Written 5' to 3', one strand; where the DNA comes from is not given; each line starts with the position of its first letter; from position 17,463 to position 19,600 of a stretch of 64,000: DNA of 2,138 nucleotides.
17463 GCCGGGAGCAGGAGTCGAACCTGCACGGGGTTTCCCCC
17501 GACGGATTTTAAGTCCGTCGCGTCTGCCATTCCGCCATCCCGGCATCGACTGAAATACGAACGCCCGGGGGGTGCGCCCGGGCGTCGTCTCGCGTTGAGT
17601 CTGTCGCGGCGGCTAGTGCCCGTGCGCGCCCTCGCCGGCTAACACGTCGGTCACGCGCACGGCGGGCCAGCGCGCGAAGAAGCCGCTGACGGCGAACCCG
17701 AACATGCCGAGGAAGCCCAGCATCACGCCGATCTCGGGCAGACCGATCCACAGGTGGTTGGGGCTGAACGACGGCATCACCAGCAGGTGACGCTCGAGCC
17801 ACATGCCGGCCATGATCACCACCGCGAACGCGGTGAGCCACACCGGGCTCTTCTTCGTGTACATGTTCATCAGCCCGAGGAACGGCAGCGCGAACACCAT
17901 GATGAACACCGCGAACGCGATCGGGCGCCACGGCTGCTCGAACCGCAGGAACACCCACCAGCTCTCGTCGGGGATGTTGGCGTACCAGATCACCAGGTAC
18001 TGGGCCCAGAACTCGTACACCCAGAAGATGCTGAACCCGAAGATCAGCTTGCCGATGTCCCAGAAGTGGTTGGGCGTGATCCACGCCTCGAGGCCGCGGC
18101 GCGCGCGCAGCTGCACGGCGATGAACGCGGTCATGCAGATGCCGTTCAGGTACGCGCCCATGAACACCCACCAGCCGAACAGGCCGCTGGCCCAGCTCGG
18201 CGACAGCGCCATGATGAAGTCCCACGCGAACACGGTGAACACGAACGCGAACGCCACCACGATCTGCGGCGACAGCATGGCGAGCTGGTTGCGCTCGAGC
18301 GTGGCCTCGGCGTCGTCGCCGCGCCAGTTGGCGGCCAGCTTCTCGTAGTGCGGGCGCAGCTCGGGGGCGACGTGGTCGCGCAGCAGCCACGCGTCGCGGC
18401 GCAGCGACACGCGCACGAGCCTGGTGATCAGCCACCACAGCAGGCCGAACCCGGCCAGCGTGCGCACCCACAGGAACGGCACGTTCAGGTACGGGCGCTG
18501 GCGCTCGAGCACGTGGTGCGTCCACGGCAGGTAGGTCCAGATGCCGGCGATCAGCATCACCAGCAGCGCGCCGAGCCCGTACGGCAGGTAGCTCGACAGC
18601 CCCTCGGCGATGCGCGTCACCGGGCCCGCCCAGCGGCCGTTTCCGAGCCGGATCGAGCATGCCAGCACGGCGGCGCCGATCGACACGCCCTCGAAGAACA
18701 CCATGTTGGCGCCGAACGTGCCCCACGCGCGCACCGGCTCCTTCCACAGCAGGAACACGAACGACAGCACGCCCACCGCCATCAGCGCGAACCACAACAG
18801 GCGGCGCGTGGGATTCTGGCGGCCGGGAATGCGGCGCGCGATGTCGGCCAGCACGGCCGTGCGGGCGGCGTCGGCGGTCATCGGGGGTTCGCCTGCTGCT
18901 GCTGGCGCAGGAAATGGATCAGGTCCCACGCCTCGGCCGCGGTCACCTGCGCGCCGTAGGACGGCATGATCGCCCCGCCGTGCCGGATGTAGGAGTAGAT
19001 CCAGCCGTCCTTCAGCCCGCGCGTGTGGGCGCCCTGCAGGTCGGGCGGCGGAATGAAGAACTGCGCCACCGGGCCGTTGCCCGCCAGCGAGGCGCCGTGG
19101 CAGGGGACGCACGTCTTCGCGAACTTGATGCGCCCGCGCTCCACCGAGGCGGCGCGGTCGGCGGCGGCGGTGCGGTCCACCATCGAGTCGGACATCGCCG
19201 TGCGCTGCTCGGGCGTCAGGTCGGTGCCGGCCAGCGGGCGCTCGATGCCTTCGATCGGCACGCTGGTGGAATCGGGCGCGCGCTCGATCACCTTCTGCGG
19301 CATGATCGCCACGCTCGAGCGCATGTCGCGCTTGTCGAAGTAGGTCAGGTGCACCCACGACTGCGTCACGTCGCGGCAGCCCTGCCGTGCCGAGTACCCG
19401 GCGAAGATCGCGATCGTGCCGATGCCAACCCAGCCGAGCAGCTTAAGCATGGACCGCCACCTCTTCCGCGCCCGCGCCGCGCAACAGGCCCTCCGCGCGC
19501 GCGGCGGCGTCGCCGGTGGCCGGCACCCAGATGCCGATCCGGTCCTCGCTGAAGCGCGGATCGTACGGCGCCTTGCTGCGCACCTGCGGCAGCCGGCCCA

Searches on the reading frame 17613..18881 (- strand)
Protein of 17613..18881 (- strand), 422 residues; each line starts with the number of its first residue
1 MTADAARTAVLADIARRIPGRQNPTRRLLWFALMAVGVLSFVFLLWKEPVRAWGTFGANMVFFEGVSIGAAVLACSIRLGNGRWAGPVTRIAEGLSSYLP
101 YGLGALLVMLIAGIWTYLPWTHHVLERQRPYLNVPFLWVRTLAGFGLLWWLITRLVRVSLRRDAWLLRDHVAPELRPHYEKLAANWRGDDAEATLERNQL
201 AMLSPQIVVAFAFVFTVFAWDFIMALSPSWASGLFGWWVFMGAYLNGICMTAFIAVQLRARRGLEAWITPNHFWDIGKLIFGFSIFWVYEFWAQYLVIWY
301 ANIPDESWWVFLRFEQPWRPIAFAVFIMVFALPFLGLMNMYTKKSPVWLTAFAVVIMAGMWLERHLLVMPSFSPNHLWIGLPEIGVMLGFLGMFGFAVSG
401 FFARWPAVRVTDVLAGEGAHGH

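Call 16: find_related_loci(query=window:17613-18881:-, collection=genome_contigs, flank=10000)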
Query window:17613-18881:- (422 aa) in genome_contigs; peptide patterns used: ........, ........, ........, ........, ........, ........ (x = any residue, [..] = any of these).
47 stretches matched a pattern; 16 encode a relative of the query (tblastn E <= 1e-3); 16 distinct loci.
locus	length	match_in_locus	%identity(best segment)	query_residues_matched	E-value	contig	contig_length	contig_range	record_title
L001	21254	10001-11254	65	7-422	0e+0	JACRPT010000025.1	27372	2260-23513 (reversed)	MAG: Candidatus Eisenbacteria bacterium isolate NC_groundwater_1994_Pr3_S-0.65um_72_3 SR2-18-Sp65_coassembly_scaffold_41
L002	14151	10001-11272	63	1-422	1e-178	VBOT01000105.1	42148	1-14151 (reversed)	MAG: Candidatus Eisenbacteria bacterium isolate WS_3 14_1009_16_30cm_scaffold_3673, whole genome shotgun sequence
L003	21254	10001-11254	62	5-422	9e-177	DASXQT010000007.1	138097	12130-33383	MAG TPA_asm: Candidatus Eisenbacteria bacterium isolate SMAG_U4620 k141_469682, whole genome shotgun sequence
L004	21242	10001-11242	66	1-417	1e-176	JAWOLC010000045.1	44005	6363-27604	MAG: Candidatus Eisenbacteria bacterium isolate bin_205 c_000000202056, whole genome shotgun sequence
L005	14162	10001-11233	64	8-420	5e-176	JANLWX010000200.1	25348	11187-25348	MAG: Candidatus Eisenbacteria bacterium isolate OTE_20_metabat_201 OTE_20_k141_3237482, whole genome shotgun sequence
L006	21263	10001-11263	61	2-422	7e-175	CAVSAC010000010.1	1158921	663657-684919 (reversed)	MAG: Candidatus Eisenbacteria bacterium isolate MFD05942.bin.1.32 genome assembly, contig: contig_13502, whole genome sh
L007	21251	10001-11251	59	6-422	6e-167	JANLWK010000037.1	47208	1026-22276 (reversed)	MAG: Candidatus Eisenbacteria bacterium isolate OTE_20_metabat_388 OTE_20_k141_2592747, whole genome shotgun sequence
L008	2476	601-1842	63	10-422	3e-177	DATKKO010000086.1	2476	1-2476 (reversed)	MAG TPA_asm: Terriglobales bacterium isolate SMAG_U14659 k141_81290, whole genome shotgun sequence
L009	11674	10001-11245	55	8-422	2e-161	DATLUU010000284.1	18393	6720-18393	MAG TPA_asm: Verrucomicrobiia bacterium isolate SMAG_U13174 k141_486876, whole genome shotgun sequence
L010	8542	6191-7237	69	67-414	8e-161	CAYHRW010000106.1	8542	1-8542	MAG TPA_asm: uncultured bacterium isolate ERP119705_co14_70 genome assembly, contig: NODE_12704_length_8542_cov_8.285142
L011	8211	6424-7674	54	6-422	4e-158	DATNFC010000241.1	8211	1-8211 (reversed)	MAG TPA_asm: Candidatus Methylomirabilota bacterium isolate SMAG_U11284 k141_4854840, whole genome shotgun sequence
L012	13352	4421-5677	55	4-422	1e-156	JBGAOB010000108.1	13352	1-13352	MAG: Candidatus Eisenbacteria bacterium isolate MAG_AAO_H10.41 AAOH10-41_opera_contig_12747, whole genome shotgun sequen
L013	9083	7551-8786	55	4-415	5e-153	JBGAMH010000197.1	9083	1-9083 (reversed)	MAG: Candidatus Eisenbacteria bacterium isolate MAG_MBR_H10.5 MBRH10-5_opera_contig_22382, whole genome shotgun sequence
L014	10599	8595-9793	66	5-422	5e-121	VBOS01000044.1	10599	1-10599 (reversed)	MAG: Candidatus Eisenbacteria bacterium isolate WS_2 14_0903_13_30cm_scaffold_501555, whole genome shotgun sequence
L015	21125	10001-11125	31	32-414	3e-58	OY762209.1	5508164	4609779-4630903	MAG: Syntrophorhabdaceae bacterium isolate b67c53bf-795e-48b1-b0c8-2f1cb1e3683a genome assembly, chromosome: 1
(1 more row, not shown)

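Call 25: find_homologous_proteins(query=window:17613-18881:-, max_evalue=1e-100)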
Query window:17613-18881:- (422 aa): 336 proteins with E <= 1e-100 among 8000 candidates; the best 120 are listed.
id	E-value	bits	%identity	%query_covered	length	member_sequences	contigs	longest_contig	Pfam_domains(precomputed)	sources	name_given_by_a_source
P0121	5.9e-285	963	100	100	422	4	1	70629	-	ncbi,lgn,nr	ncbi:MAG TPA: hypothetical protein VFK69_02105 [Candidatus Eisenbacteria bacterium]|nr:hypothetical 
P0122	2.4e-249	846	85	100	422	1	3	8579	-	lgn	-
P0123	1.1e-216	738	74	98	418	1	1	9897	-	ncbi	-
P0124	1.2e-216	738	76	100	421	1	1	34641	-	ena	-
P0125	3.9e-214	730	73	100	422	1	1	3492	-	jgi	jgi:hypothetical protein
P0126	9.8e-195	666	67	99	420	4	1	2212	-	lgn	-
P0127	2.6e-192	658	68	99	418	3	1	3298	-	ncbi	-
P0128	8.4e-192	656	65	100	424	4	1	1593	-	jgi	jgi:hypothetical protein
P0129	1.5e-191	656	66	97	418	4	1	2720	-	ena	-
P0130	3.7e-190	651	65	99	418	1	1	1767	-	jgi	jgi:hypothetical protein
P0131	3.9e-190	651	68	98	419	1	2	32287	PF03916.20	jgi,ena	-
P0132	7.8e-190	650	65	99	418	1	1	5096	-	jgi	-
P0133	8.2e-190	650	65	99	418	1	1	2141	-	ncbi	-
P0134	2.4e-189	648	65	99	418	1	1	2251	-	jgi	-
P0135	7.5e-189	647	65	99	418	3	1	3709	-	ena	-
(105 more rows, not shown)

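Call 26: find_encoding_contigs(protein=P0121, flank=10000, max_places=10)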
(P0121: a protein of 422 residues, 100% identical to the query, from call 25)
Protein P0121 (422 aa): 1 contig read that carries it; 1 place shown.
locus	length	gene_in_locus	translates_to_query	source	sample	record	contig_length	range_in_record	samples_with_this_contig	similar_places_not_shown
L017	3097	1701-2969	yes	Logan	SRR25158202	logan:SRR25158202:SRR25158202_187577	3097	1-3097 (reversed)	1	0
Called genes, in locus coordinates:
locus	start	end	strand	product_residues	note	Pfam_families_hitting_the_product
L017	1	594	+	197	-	?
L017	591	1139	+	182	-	PF11821:ActD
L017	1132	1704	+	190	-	PF13442:Cytochrome_CBB3, PF00034:Cytochrom_C (weak)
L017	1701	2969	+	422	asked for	-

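Call 27: find_encoding_contigs(protein=P0122, flank=10000, max_places=6)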
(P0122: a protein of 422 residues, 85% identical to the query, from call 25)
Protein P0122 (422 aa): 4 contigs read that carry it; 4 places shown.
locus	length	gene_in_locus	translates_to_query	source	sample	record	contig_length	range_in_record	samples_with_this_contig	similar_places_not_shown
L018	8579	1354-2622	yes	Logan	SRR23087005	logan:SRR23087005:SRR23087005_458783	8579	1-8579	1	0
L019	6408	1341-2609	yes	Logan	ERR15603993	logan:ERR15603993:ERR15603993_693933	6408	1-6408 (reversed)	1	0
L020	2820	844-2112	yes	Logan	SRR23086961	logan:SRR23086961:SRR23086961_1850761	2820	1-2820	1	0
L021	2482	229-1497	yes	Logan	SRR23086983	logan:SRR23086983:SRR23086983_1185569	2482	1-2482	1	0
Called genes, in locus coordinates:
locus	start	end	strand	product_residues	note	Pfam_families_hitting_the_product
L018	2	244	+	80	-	?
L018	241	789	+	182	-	PF11821:ActD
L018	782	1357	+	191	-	PF13442:Cytochrome_CBB3, PF00034:Cytochrom_C (weak)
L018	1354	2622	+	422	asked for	-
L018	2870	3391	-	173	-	PF03692:CxxCxxCC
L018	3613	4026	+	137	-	-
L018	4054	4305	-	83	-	PF13248:Zn_ribbon_3 (faint), PF12773:DZR (faint), PF13240:Zn_Ribbon_1 (faint)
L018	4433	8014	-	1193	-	PF00912:Transgly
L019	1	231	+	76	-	?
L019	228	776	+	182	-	PF11821:ActD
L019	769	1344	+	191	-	PF13442:Cytochrome_CBB3, PF00034:Cytochrom_C (weak)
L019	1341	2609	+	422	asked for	-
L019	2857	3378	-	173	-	PF03692:CxxCxxCC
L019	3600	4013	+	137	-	-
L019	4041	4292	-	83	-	PF13248:Zn_ribbon_3 (faint), PF12773:DZR (faint), PF13240:Zn_Ribbon_1 (faint)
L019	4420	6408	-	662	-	?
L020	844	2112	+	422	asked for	-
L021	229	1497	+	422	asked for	-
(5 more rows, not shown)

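Call 28: find_encoding_contigs(protein=P0124, flank=10000, max_places=4)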
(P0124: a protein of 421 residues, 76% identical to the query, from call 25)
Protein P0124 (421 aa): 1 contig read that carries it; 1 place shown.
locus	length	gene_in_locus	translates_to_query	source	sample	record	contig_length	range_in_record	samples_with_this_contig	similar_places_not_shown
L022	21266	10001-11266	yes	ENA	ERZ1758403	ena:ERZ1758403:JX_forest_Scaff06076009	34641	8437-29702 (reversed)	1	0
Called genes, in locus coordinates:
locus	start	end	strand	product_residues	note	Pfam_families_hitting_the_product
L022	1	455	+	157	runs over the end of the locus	PF01398:JAB (weak), PF14464:Prok-JAB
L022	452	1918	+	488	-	PF02597:ThiS, PF00899:ThiF, PF00581:Rhodanese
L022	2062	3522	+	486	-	PF01435:Peptidase_M48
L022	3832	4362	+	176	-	PF02085:Cytochrom_CIII (faint), PF14537:Cytochrom_c3_2 (faint), PF14522:Cytochrome_C7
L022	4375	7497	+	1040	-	PF04879:Molybdop_Fe4S4, PF00384:Molybdopterin, PF01568:Molydop_binding, PF12838:Fer4_7 (weak), PF13247:Fer4_11 (weak)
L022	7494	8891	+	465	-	PF03916:NrfD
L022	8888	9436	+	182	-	PF11821:ActD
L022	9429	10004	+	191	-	PF13442:Cytochrome_CBB3, PF00034:Cytochrom_C (faint)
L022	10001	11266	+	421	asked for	-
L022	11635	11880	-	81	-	PF13248:Zn_ribbon_3 (faint), PF12773:DZR (faint), PF13240:Zn_Ribbon_1 (faint)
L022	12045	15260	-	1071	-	PF00912:Transgly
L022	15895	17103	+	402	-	PF01073:3Beta_HSD, PF01370:Epimerase, PF02719:Polysacc_synt_2 (faint), PF04321:RmlD_sub_bind, PF16363:GDP_Man_Dehyd, PF07993:NAD_binding_4 (weak)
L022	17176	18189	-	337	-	PF08240:ADH_N, PF02826:2-Hacid_dh_C (faint), PF02737:3HCDH_N (weak), PF00107:ADH_zinc_N, PF13602:ADH_zinc_N_2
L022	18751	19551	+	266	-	PF00106:adh_short, PF08659:KR, PF13561:adh_short_C2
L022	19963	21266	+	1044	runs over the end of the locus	PF02369:Big_1 (weak), PF13860:FlgD_ig (weak)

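Call 82: find_encoding_contigs(protein=P0123, flank=10000, max_places=3)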
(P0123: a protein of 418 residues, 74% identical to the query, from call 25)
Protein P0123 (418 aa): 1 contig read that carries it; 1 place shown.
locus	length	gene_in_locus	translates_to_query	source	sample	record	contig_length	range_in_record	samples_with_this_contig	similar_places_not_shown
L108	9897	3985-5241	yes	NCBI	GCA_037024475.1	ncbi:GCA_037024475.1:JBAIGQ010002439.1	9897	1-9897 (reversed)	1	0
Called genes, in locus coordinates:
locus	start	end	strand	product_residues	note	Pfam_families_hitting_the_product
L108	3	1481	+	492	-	?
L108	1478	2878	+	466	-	PF03916:NrfD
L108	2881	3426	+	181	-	PF11821:ActD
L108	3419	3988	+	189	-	PF13442:Cytochrome_CBB3, PF00034:Cytochrom_C (weak)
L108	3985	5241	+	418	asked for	-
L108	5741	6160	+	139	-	-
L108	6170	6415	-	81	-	PF13248:Zn_ribbon_3 (faint), PF12773:DZR (faint), PF13240:Zn_Ribbon_1 (faint)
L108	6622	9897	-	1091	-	?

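Call 83: find_encoding_contigs(protein=P0131, flank=10000, max_places=2)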
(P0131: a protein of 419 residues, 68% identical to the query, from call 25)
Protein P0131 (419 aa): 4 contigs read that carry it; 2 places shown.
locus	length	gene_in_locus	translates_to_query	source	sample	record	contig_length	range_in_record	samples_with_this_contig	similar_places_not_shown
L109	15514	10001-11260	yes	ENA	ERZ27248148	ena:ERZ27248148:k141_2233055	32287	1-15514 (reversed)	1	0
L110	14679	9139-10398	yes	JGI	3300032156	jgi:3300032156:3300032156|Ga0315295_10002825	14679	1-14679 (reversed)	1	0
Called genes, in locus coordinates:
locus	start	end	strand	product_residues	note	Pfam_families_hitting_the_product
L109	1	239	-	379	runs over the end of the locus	PF00923:TAL_FSA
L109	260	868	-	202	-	PF18029:Glyoxalase_6 (faint), PF00903:Glyoxalase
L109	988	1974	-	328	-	PF02685:Glucokinase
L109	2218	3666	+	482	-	PF01435:Peptidase_M48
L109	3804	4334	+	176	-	PF02085:Cytochrom_CIII (faint), PF14537:Cytochrom_c3_2 (faint), PF14522:Cytochrome_C7 (weak)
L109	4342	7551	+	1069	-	PF04879:Molybdop_Fe4S4, PF13247:Fer4_11 (faint), PF00384:Molybdopterin, PF01568:Molydop_binding, PF12838:Fer4_7 (weak)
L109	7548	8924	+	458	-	PF03916:NrfD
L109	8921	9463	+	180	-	PF11821:ActD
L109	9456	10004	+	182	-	PF00034:Cytochrom_C, PF13442:Cytochrome_CBB3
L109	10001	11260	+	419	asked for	PF03916:NrfD (faint)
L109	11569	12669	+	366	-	PF14352:DUF4402, PF01135:PCMT, PF13847:Methyltransf_31 (weak), PF08241:Methyltransf_11, PF13649:Methyltransf_25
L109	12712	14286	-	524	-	PF13188:PAS_8 (weak), PF08448:PAS_4, PF00989:PAS, PF13188:PAS_8 (weak), PF08448:PAS_4, PF13426:PAS_9, PF08447:PAS_3, PF07228:SpoIIE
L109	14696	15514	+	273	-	?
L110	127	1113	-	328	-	PF02685:Glucokinase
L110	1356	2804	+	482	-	PF01435:Peptidase_M48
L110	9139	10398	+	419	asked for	PF03916:NrfD (faint)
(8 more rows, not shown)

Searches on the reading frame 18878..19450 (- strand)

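Call 10: search_protein_families(library=ncbifam, proteins=[window:18878-19450:-], max_evalue=0.01)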
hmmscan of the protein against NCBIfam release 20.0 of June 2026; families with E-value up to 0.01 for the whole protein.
window:18878-19450:- (190 aa): 3 families
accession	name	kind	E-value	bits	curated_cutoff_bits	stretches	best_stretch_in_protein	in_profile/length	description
NF011054.0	PRK14486.1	equivalog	1.4e-07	31.3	447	1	90-186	202-292/294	putative bifunctional cbb3-type cytochrome c oxidase subunit II/cytochrome c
NF050122.1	bc1_QcrC_actin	exception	3.5e-05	23.2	200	1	92-125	30-63/253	cytochrome bc1 complex diheme cytochrome c subunit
NF045773.1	cytochro_C550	exception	0.0025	17.8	125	1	103-174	49-109/118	cytochrome c550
